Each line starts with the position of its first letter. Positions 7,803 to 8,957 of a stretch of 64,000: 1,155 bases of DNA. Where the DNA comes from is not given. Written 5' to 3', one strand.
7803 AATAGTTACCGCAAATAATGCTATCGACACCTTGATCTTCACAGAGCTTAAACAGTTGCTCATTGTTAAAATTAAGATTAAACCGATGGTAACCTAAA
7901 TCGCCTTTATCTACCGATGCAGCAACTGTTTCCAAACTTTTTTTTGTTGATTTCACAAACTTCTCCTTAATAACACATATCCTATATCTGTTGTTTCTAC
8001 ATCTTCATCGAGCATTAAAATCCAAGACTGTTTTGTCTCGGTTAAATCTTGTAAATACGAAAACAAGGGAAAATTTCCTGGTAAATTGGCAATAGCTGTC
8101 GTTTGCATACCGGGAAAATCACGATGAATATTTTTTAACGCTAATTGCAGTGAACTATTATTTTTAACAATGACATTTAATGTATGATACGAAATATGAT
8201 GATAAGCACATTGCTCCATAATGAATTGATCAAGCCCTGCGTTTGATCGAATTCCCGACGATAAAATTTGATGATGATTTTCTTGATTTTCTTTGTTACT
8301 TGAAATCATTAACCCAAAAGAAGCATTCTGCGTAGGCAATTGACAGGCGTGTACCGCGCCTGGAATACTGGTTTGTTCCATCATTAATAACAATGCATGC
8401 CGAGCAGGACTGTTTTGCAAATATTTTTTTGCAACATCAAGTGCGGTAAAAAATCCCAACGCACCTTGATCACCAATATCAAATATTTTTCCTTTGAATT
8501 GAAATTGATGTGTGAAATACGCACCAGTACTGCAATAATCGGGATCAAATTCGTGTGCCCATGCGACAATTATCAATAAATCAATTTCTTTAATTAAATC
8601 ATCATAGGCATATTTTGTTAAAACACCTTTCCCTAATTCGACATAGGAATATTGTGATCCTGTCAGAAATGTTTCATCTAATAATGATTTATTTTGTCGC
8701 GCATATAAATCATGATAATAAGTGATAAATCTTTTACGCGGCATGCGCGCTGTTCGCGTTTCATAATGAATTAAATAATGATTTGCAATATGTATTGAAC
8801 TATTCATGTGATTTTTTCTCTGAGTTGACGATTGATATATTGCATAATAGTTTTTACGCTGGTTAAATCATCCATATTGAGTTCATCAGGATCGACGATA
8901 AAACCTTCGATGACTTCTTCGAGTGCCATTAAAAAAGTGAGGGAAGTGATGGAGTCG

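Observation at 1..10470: Orphan, translationally coupled biosynthesis-and-export operon: adenylating enzyme, carrier protein, flavin dehydrogenase, PLP decarboxylase and two exporters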

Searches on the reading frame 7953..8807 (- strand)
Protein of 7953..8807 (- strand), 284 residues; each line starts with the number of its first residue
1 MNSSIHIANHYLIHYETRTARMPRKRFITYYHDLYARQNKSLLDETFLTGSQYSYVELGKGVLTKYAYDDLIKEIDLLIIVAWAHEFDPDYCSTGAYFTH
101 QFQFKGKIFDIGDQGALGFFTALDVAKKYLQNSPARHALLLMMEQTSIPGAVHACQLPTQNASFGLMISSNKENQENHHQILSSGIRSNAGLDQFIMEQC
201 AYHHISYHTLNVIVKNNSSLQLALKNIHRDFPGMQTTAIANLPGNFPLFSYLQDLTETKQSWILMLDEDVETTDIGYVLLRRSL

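Call 5: search_protein_families(library=pfam, proteins=[window:7953-8807:-], max_evalue=0.01)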
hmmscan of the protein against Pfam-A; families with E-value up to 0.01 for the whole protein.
window:7953-8807:- (284 aa): 0 families

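Call 6: search_protein_families(library=ncbifam, proteins=[window:7953-8807:-], max_evalue=0.01)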
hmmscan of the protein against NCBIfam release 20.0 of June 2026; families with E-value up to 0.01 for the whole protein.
window:7953-8807:- (284 aa): 0 families

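Call 7: find_encoding_contigs(protein=window:7953-8807:-, flank=10000, max_places=6)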
Protein window:7953-8807:- (284 aa): 1 contig read that carries it; 1 place shown.
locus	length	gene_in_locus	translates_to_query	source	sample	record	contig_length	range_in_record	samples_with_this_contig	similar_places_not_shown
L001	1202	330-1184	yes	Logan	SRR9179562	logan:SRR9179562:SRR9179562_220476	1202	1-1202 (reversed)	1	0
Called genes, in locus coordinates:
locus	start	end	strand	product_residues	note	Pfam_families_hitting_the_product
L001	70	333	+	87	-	PF00550:PP-binding (weak)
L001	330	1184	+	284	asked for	-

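Call 9: find_homologous_proteins(query=window:7953-8807:-, max_evalue=0.001)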
Query window:7953-8807:- (284 aa): 7 proteins with E <= 0.001 among 614 candidates.
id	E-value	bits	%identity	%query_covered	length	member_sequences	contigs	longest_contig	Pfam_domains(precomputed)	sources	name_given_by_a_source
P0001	9.2e-190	647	100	100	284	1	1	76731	-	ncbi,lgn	-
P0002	2.0e-79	285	48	98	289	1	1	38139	-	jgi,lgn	-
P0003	7.2e-77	277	47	99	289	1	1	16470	-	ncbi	-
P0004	3.0e-67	245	45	100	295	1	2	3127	-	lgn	-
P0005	3.8e-66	241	44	99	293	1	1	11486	-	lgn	-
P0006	7.8e-65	237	44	100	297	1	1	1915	-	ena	-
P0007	2.5e-61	226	42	100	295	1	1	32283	-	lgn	-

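Call 10: find_encoding_contigs(protein=P0002, flank=10000, max_places=3)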
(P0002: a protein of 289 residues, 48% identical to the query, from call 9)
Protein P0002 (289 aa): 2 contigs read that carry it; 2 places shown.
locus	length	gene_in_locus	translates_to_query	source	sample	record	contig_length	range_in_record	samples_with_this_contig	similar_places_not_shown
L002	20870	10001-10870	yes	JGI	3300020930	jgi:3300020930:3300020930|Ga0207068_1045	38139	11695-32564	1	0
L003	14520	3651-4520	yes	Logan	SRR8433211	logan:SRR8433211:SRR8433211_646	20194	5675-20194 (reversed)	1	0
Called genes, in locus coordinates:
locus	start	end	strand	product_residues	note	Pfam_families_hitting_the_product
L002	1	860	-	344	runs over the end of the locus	PF00274:Glycolytic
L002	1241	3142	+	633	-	-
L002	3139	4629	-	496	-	PF00587:tRNA-synt_2b, PF03129:HGTP_anticodon, PF09180:ProRS-C_1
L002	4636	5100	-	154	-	PF00578:AhpC-TSA, PF08534:Redoxin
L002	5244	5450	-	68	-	PF13441:Gly-zipper_YMGG, PF05433:Rick_17kDa_Anti, PF13488:Gly-zipper_Omp (weak)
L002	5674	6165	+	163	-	-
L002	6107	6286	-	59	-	-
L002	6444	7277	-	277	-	PF04378:RsmJ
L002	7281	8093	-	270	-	PF01177:Asp_Glu_race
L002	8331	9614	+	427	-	PF00278:Orn_DAP_Arg_deC, PF02784:Orn_Arg_deC_N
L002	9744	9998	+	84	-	PF00550:PP-binding (weak)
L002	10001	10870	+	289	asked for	-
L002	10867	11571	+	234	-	-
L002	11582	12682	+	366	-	PF02770:Acyl-CoA_dh_M, PF00441:Acyl-CoA_dh_1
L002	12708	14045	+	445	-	PF01554:MatE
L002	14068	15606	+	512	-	PF00501:AMP-binding, PF13193:AMP-binding_C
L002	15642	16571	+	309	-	PF08545:ACP_syn_III (weak), PF08541:ACP_syn_III_C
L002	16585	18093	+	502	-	PF00501:AMP-binding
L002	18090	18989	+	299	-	PF01841:Transglut_core (weak)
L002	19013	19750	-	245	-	PF02348:CTP_transf_3, PF12804:NTP_transf_3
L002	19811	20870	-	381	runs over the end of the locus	PF01266:DAO (faint), PF01494:FAD_binding_3, PF04820:Trp_halogenase (faint), PF07992:Pyr_redox_2 (faint), PF13450:NAD_binding_8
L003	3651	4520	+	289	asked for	-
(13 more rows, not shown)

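Call 11: find_encoding_contigs(protein=P0003, flank=10000, max_places=3)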
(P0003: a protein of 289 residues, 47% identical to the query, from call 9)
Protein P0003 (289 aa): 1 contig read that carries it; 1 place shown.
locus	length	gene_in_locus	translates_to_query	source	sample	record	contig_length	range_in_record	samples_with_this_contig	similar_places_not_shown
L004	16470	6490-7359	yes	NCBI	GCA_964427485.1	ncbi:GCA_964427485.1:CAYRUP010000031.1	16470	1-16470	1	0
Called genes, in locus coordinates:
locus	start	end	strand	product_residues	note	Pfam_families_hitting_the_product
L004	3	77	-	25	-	?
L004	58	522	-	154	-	PF00578:AhpC-TSA, PF08534:Redoxin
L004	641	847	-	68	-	-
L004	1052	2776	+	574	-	-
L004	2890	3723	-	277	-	PF04378:RsmJ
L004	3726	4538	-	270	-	PF01177:Asp_Glu_race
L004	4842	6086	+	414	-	PF00278:Orn_DAP_Arg_deC, PF02784:Orn_Arg_deC_N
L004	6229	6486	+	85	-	-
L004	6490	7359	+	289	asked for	-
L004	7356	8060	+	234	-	-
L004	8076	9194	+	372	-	PF02770:Acyl-CoA_dh_M, PF00441:Acyl-CoA_dh_1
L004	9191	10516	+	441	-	PF01554:MatE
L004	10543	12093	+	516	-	PF00501:AMP-binding, PF13193:AMP-binding_C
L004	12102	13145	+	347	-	PF25917:BSH_RND, PF25973:BSH_CzcB (weak), PF25876:HH_MFP_RND (weak), PF25954:Beta-barrel_RND_2 (faint), PF25967:RND-MFP_C (weak), PF25989:YknX_C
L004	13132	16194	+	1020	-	PF00873:ACR_tran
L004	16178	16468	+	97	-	?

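Call 12: find_encoding_contigs(protein=P0007, flank=10000, max_places=3)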
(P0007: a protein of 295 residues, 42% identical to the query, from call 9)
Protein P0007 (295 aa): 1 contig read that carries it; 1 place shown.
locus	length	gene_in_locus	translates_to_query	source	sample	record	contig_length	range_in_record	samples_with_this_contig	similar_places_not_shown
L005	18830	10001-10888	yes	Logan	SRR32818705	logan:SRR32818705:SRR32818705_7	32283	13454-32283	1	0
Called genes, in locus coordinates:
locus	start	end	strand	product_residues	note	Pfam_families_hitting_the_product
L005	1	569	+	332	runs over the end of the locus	PF00248:Aldo_ket_red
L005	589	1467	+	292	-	PF04909:Amidohydro_2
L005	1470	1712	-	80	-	-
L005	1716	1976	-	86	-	PF02604:PhdYeFM_antitox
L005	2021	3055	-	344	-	PF00274:Glycolytic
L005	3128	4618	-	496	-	PF00587:tRNA-synt_2b, PF03129:HGTP_anticodon, PF09180:ProRS-C_1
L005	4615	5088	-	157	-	PF00578:AhpC-TSA, PF08534:Redoxin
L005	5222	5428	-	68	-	PF13441:Gly-zipper_YMGG, PF05433:Rick_17kDa_Anti (weak), PF13488:Gly-zipper_Omp (weak)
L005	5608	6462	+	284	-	-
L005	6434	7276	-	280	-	PF04378:RsmJ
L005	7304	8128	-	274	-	PF01177:Asp_Glu_race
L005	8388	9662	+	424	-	PF00278:Orn_DAP_Arg_deC, PF02784:Orn_Arg_deC_N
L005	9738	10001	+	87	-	PF00550:PP-binding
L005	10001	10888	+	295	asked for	-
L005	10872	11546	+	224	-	-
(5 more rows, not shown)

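Call 26: predict_structure(alignment_id=A1)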
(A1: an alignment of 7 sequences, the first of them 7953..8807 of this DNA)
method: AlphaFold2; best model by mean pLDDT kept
length: 284 residues; sequences in the alignment: 7
mean_pLDDT: 82.0   pTM: 0.83
mean pLDDT of the five models: 82.0, 81.5, 81.5, 79.8, 73.3
residues with pLDDT >= 90: 92; 70-90: 145; 50-70: 41; < 50: 6
segments of 3 or more residues with pLDDT < 50: 149-153
pLDDT, mean of each block of 10 residues (from residue 1): 80 84 75 85 68 83 86 90 67 81 86 76 93 92 72 59 92 70 89 90 91 89 80 85 86 74 87 87 79
secondary structure, 60 per line:
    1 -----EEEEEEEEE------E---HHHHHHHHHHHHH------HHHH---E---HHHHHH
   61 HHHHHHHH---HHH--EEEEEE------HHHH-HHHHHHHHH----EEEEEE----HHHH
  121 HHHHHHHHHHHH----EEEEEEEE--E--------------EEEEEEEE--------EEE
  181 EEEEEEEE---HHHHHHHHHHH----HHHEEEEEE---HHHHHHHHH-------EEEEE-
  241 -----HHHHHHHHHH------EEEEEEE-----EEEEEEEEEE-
elements in order: E6-14 H25-37 H44-47 H55-68 E77-82 H89-92 H94-102 E107-112 H117-132 E137-144 E162-169 E178-188 H192-202 E210-215 H219-227 E235-239 H246-255 E262-268 E274-283

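Call 30: fold_search(model_id=the predicted structure, library=pdb)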
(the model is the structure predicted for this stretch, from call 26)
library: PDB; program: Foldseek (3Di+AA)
matches with E <= 10: 1218; with E <= 0.001: 609
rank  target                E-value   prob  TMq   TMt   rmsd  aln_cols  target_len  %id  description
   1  1hnk                  7.6e-11  1.00  0.57  0.60  10.3       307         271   15  CRYSTAL STRUCTURE OF BETA-KETOACYL-ACP SYNTHASE III, APO TETRAGONAL FORM (released 2000-12-27)
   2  6b2u                  2.3e-10  1.00  0.54  0.47  11.5       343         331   14  Crystal structure of Xanthomonas campestris OleA H285N with Cerulenin (released 2018-02-28)
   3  5vxh_B                2.8e-10  1.00  0.64  0.57  10.0       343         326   14  Crystal structure of Xanthomonas campestris OleA E117D (released 2017-10-25)
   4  5vxi                  2.8e-10  1.00  0.53  0.46  11.9       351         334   13  Crystal structure of Xanthomonas campestris OleA E117D bound with Cerulenin (released 2017-10-25)
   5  1hn9_A                3.1e-10  1.00  0.62  0.56  10.0       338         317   13  CRYSTAL STRUCTURE OF BETA-KETOACYL-ACP SYNTHASE III (released 2000-12-27)
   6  3row_B                3.8e-10  1.00  0.59  0.53  10.7       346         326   13  Crystal Structure of Xanthomonas campestri OleA (released 2012-05-09)
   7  4ku3_B                4.0e-10  1.00  0.59  0.51  11.7       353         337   13  Crystal Structure of C143S Xanthomonas Campestris OleA bound with myristic acid and myrisotoyl-CoA (released 2014-07-23)
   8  4ktm_B                4.5e-10  1.00  0.55  0.48  11.6       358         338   14  Crystal Structure of C143S Xanthomonas campestris OleA (released 2014-07-23)
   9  5bnr                  4.8e-10  1.00  0.54  0.50   6.0       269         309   13  E. coli Fabh with small molecule inhibitor 2 (released 2016-05-18)
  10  6x7r                  4.8e-10  1.00  0.60  0.54   9.6       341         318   12  E. coli beta-ketoacyl-[acyl carrier protein] synthase III (FabH) in complex with oxa(dethia)-coenzyme A (released 2021-06-02)
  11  5by7_B                5.1e-10  1.00  0.61  0.55  10.4       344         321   12  AbyA1 - tetronic acid condensing enzyme (released 2016-06-29)
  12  6b2r_A                5.1e-10  1.00  0.62  0.52  10.9       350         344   13  Crystal structure of Xanthomonas campestris OleA H285A (released 2018-02-28)
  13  4kti_B                5.1e-10  1.00  0.57  0.49  11.2       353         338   14  Crystal Structure of C143A Xathomonas campestris OleA (released 2014-07-23)
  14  3s21                  5.4e-10  1.00  0.57  0.50  11.1       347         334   14  Crystal structure of cerulenin bound Xanthomonas campestri OleA (co-crystal) (released 2012-05-09)
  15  4z19                  5.8e-10  1.00  0.55  0.51   5.9       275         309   12  Crystal structure of beta-ketoacyl-ACP synthase III (FabH) from Yersinia pestis with acetylated active site cysteine (released 2015-05-20)
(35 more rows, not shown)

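Call 32: find_related_loci(query=A1, collection=genome_contigs, flank=10000)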
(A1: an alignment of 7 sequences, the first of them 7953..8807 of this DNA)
Query A1 (284 aa) in genome_contigs; peptide patterns used: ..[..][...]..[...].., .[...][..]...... (x = any residue, [..] = any of these).
26 stretches matched a pattern; 3 encode a relative of the query (tblastn E <= 1e-3); 3 distinct loci.
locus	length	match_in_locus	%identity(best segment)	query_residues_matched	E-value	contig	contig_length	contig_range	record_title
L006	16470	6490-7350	47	1-282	4e-85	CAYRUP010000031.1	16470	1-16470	MAG TPA_asm: uncultured Coxiellaceae bacterium isolate SRP200132_co1_478 genome assembly, contig: NODE_6111_length_16470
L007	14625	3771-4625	43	1-282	2e-74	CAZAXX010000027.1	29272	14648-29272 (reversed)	MAG TPA_asm: uncultured Coxiellaceae bacterium isolate SRP200132_co1_192 genome assembly, contig: NODE_2708_length_29272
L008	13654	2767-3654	34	1-280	2e-47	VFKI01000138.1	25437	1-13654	MAG: Gammaproteobacteria bacterium isolate Bin_66_13 c_000001209459, whole genome shotgun sequence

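Call 35: search_protein_families(library=pfam, proteins=[L008:8524-9462:+, L008:9459-11099:+, L008:11117-12004:+, L008:12045-12521:-, L008:12680-13591:-, L008:548-841:+, L002:15642-16571:+, L002:16585-18093:+, L002:18090-18989:+, L007:13418-14347:+], max_evalue=0.01)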
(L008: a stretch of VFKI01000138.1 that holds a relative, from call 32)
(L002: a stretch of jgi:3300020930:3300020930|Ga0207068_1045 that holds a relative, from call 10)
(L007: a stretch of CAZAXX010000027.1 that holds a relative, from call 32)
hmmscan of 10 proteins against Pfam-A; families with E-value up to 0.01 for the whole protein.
L008:8524-9462:+ (312 aa): 2 families
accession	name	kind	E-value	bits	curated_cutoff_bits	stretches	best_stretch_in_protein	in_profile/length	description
PF08541.16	ACP_syn_III_C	-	1.4e-12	48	26.6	1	217-307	1-90/90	3-Oxoacyl-[acyl-carrier-protein (ACP)] synthase III C terminal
PF08545.16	ACP_syn_III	-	0.0003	21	24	1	114-183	5-78/80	3-Oxoacyl-[acyl-carrier-protein (ACP)] synthase III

L008:9459-11099:+ (546 aa): 2 families
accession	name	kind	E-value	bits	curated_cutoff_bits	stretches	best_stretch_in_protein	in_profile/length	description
PF00501.34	AMP-binding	-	5.8e-63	213.4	29.9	1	20-382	4-384/384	AMP-binding enzyme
PF13193.12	AMP-binding_C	-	1e-05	26.8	24.5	1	440-514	1-76/76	AMP-binding enzyme C-terminal domain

L008:11117-12004:+ (295 aa): 1 family
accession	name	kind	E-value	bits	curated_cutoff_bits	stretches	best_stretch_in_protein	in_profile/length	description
PF01841.26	Transglut_core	-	3.3e-06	27.8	23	1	94-150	52-108/108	Transglutaminase-like superfamily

L008:12045-12521:- (158 aa): 1 family
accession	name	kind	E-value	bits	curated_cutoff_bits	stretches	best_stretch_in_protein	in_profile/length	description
PF01878.24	EVE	-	1e-52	178.4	23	1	4-151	2-144/145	EVE domain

L008:12680-13591:- (303 aa): 3 families
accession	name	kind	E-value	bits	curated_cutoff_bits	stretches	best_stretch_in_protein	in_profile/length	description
PF00006.31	ATP-synt_ab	-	1.1e-30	107.3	29.5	1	45-248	3-211/213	ATP synthase alpha/beta family, nucleotide-binding domain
PF05729.18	NACHT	-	6.6e-05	23.2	26.7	1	68-159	12-97/167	NACHT domain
PF13481.12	AAA_25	-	0.00086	19.4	27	1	53-157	30-157/195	AAA domain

L008:548-841:+ (97 aa): 0 families

L002:15642-16571:+ (309 aa): 3 families
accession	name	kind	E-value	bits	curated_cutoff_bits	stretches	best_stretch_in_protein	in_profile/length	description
PF08541.16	ACP_syn_III_C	-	1e-15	58.1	26.6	1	220-309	2-90/90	3-Oxoacyl-[acyl-carrier-protein (ACP)] synthase III C terminal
PF08545.16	ACP_syn_III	-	1.2e-05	25.6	24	1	114-187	5-80/80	3-Oxoacyl-[acyl-carrier-protein (ACP)] synthase III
PF08392.18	FAE1_CUT1_RppA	-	0.00038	20.3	27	1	53-144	84-173/290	FAE1/Type III polyketide synthase-like protein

L002:16585-18093:+ (502 aa): 2 families
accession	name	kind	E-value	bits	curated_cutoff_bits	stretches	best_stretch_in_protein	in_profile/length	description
PF00501.34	AMP-binding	-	1.4e-60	205.5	29.9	1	10-362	3-384/384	AMP-binding enzyme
PF13193.12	AMP-binding_C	-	0.00053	21.3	24.5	1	418-492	1-76/76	AMP-binding enzyme C-terminal domain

L002:18090-18989:+ (299 aa): 1 family
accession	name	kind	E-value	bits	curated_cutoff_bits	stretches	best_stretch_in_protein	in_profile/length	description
PF01841.26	Transglut_core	-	9.3e-07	29.5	23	1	90-147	51-108/108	Transglutaminase-like superfamily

L007:13418-14347:+ (309 aa): 2 families
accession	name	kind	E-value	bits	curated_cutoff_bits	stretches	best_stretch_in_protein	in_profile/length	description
PF08541.16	ACP_syn_III_C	-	1.7e-16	60.5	26.6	1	220-309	2-90/90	3-Oxoacyl-[acyl-carrier-protein (ACP)] synthase III C terminal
PF08545.16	ACP_syn_III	-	4.9e-05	23.6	24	1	115-183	6-76/80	3-Oxoacyl-[acyl-carrier-protein (ACP)] synthase III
